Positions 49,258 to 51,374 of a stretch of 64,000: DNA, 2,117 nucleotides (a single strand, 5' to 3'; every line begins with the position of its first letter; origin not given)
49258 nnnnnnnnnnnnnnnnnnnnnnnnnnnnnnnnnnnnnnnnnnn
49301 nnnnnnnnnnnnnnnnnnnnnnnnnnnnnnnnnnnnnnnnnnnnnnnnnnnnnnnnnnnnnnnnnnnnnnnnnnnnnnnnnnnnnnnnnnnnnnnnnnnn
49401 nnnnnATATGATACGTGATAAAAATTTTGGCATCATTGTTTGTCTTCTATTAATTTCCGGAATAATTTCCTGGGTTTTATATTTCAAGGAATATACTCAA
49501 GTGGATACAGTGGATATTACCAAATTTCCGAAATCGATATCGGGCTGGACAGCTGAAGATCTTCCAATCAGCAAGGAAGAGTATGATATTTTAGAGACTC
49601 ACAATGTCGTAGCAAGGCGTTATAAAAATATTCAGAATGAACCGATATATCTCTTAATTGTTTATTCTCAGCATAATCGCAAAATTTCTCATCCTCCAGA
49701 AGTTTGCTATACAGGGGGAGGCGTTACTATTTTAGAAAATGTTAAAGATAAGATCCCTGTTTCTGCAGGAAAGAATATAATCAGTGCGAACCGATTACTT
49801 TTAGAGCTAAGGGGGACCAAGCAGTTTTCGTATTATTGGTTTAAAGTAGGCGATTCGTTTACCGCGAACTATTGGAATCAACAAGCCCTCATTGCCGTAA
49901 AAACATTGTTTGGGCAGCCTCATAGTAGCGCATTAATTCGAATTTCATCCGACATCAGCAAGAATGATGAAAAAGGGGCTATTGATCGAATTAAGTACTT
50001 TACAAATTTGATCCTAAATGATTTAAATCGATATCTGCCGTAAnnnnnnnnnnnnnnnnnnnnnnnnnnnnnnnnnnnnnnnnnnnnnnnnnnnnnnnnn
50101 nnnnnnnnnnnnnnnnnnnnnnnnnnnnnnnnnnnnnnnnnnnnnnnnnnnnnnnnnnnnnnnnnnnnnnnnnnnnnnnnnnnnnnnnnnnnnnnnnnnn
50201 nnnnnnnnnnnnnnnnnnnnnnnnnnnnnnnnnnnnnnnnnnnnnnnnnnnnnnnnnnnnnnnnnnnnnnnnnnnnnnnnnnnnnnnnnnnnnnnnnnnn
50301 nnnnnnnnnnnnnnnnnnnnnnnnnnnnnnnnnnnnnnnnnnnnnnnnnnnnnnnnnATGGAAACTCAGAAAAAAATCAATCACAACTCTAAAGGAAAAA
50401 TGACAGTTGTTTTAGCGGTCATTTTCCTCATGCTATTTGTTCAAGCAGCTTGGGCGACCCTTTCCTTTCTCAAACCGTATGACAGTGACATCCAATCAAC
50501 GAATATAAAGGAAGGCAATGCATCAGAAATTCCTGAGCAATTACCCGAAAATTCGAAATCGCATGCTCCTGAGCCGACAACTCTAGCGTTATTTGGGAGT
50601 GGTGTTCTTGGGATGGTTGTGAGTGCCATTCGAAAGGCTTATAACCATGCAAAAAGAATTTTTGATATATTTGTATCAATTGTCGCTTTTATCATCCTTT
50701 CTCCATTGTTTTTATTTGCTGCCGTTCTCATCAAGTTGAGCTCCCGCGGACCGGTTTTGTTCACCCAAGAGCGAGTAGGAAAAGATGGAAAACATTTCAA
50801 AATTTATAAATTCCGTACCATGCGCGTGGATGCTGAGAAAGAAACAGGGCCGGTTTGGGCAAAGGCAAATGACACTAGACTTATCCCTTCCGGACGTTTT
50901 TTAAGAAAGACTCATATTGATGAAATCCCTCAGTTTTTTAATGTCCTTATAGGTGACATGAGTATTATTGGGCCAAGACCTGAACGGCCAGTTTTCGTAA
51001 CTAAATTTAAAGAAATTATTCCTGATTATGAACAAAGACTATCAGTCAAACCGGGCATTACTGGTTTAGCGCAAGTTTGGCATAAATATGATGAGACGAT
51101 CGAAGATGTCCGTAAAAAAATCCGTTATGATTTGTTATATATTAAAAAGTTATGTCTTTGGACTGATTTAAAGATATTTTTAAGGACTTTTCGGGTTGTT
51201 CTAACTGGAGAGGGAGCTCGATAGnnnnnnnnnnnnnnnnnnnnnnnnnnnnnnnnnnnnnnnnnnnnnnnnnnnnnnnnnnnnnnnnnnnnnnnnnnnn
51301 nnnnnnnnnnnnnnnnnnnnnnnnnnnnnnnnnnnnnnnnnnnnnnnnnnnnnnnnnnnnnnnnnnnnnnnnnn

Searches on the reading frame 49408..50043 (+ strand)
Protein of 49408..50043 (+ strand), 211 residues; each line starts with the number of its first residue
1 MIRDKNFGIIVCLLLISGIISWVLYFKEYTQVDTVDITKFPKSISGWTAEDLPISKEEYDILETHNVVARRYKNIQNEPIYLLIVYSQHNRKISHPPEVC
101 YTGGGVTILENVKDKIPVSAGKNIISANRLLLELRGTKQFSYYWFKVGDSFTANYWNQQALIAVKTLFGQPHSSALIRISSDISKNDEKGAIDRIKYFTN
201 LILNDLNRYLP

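Call 13: search_protein_families(library=ncbifam, proteins=[window:49408-50043:+], max_evalue=0.001)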
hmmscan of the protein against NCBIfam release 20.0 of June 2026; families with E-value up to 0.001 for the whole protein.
window:49408-50043:+ (211 aa): 7 families
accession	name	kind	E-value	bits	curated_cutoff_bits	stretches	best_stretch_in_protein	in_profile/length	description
TIGR02914.1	EpsI_fam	equivalog_domain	6e-26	91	42.8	1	39-209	3-173/174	exosortase C-terminal domain/associated protein EpsI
TIGR04152.1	exosort_VPLPA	exception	1.1e-23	84.2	400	1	10-211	282-486/486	VPLPA-CTERM-specific exosortase XrtD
NF045608.2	EpsI_type_V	exception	1.3e-19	70.4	228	1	41-206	40-208/218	exosortase-associated protein EpsI, V-type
NF045609.1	EpsI_type_B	exception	4e-18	65.6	220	1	9-201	6-205/221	exosortase-associated protein EpsI, B-type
NF038142.1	exosort_XrtW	exception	1.4e-14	53.3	425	1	11-210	299-494/494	exosortase W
TIGR04489.1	exosort_XrtO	exception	3.1e-07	29.5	250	1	9-156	286-423/451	exosortase O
TIGR04476.1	exosort_XrtN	exception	9e-05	21.8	200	1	64-157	306-392/406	exosortase N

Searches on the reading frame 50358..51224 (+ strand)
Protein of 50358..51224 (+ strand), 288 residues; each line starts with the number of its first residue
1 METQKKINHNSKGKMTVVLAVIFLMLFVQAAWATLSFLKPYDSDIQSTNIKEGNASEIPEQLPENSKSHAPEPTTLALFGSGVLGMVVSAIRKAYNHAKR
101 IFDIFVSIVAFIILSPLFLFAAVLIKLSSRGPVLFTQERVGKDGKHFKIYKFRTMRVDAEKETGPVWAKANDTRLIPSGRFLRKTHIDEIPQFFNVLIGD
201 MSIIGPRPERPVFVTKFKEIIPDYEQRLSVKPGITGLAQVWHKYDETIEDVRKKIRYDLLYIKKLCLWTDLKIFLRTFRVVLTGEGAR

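Call 13: search_protein_families(library=ncbifam, proteins=[window:50358-51224:+], max_evalue=0.001)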
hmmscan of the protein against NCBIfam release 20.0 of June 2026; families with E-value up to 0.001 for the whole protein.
window:50358-51224:+ (288 aa): 11 families
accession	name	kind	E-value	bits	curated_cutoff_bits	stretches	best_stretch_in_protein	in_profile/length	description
TIGR03025.1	EPS_sugtrans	subfamily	2.5e-93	313.7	295.55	1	83-288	242-445/445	exopolysaccharide biosynthesis polyprenyl glycosylphosphotransferase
TIGR03023.1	WcaJ_sugtrans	equivalog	6.2e-81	273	410.75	1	85-287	249-452/453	undecaprenyl-phosphate glucose phosphotransferase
TIGR03013.1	EpsB_2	subfamily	8.7e-80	268.9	393.35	1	96-288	252-443/443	TIGR03013 family XrtA/PEP-CTERM system glycosyltransferase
TIGR03022.1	WbaP_sugtrans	subfamily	8.5e-54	183.5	403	1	94-288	254-456/456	undecaprenyl-phosphate galactose phosphotransferase WbaP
NF007518.0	PRK10124.1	equivalog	3.7e-53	180.9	684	1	96-278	271-455/464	undecaprenyl-phosphate glucose phosphotransferase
NF041877.1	EPS_EpsZ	equivalog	8.1e-53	179.7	800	1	57-287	223-458/459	exopolysaccharide biosynthesis polyisoprenyl-phosphate hexose-1-phosphate transferase EpsZ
NF052601.1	undeca_RfbP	equivalog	1.5e-47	161.9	330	1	93-283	39-237/244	undecaprenyl-phosphate galactose phosphotransferase family protein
NF050817.1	PolSacchBiosHfsE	equivalog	5.8e-42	144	750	1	92-282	265-460/467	polysaccharide biosynthesis protein HfsE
NF011751.0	PRK15204.1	equivalog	1.3e-35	122.9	907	1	92-287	273-475/476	undecaprenyl-phosphate galactose phosphotransferase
NF045514.1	glycotran_HepC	equivalog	8.1e-25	87.4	140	1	93-208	111-211/220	heterocyst development glycosyltransferase HepC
NF033554.9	floc_PepA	equivalog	9.9e-05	22.3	80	1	71-93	238-260/261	flocculation-associated PEP-CTERM protein PepA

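Call 33: find_related_loci(query=window:50358-51224:+, collection=metagenome_contigs, flank=7000)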
Query window:50358-51224:+ (288 aa) in metagenome_contigs; peptide patterns used: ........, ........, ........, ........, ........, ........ (x = any residue, [..] = any of these).
237 stretches matched a pattern; 85 encode a relative of the query (tblastn E <= 1e-3); the best 80 are kept; 80 distinct loci.
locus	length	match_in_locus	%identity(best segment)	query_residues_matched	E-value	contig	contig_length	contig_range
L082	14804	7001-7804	73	18-288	5e-128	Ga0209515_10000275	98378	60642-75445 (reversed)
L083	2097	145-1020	63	1-288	6e-129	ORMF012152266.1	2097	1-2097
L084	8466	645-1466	65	15-288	2e-120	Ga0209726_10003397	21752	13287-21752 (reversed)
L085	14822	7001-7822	65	15-288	2e-120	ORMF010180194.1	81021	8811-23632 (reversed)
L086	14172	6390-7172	67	27-288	2e-118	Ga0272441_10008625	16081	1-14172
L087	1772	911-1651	70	41-288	4e-127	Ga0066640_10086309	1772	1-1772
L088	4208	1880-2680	65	18-288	1e-118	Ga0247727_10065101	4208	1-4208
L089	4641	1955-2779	64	19-288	4e-118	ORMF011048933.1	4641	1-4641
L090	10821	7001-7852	63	1-288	6e-117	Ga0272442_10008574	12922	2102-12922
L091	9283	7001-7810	67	26-288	9e-115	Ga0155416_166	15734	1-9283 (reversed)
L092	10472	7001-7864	60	1-288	1e-114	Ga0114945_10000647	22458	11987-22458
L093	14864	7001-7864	60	1-288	1e-114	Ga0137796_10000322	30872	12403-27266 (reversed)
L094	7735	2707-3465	63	30-288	2e-111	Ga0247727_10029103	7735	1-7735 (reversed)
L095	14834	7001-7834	62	5-288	3e-120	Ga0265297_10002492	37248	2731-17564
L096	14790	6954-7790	63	7-288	4e-118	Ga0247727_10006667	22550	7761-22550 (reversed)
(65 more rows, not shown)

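Call 45: search_protein_families(library=pfam, proteins=[window:50358-51224:+], max_evalue=0.001)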
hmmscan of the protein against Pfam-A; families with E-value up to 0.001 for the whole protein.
window:50358-51224:+ (288 aa): 2 families
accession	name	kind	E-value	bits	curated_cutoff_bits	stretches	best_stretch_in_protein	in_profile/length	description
PF02397.22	Bac_transf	-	1.5e-69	233.6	27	1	99-282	1-178/179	Bacterial sugar transferase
PF07589.16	PEP-CTERM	-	8.1e-05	23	20.7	1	70-93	2-24/24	PEP-CTERM motif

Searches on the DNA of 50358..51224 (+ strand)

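Call 60: search_rna_families(sources=[L105, L110, L113, L098], threshold=gathering)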
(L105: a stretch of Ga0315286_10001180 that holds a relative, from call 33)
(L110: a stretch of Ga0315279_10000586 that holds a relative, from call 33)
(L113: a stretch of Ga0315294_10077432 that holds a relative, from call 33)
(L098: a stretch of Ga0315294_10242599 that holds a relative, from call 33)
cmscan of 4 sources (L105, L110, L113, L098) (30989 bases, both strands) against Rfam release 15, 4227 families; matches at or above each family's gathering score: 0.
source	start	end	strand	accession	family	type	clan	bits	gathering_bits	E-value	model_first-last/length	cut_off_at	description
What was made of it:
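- Tried and rejected: It also found nothing for the conserved leader motif in type-II-like P2 loci (call 60).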
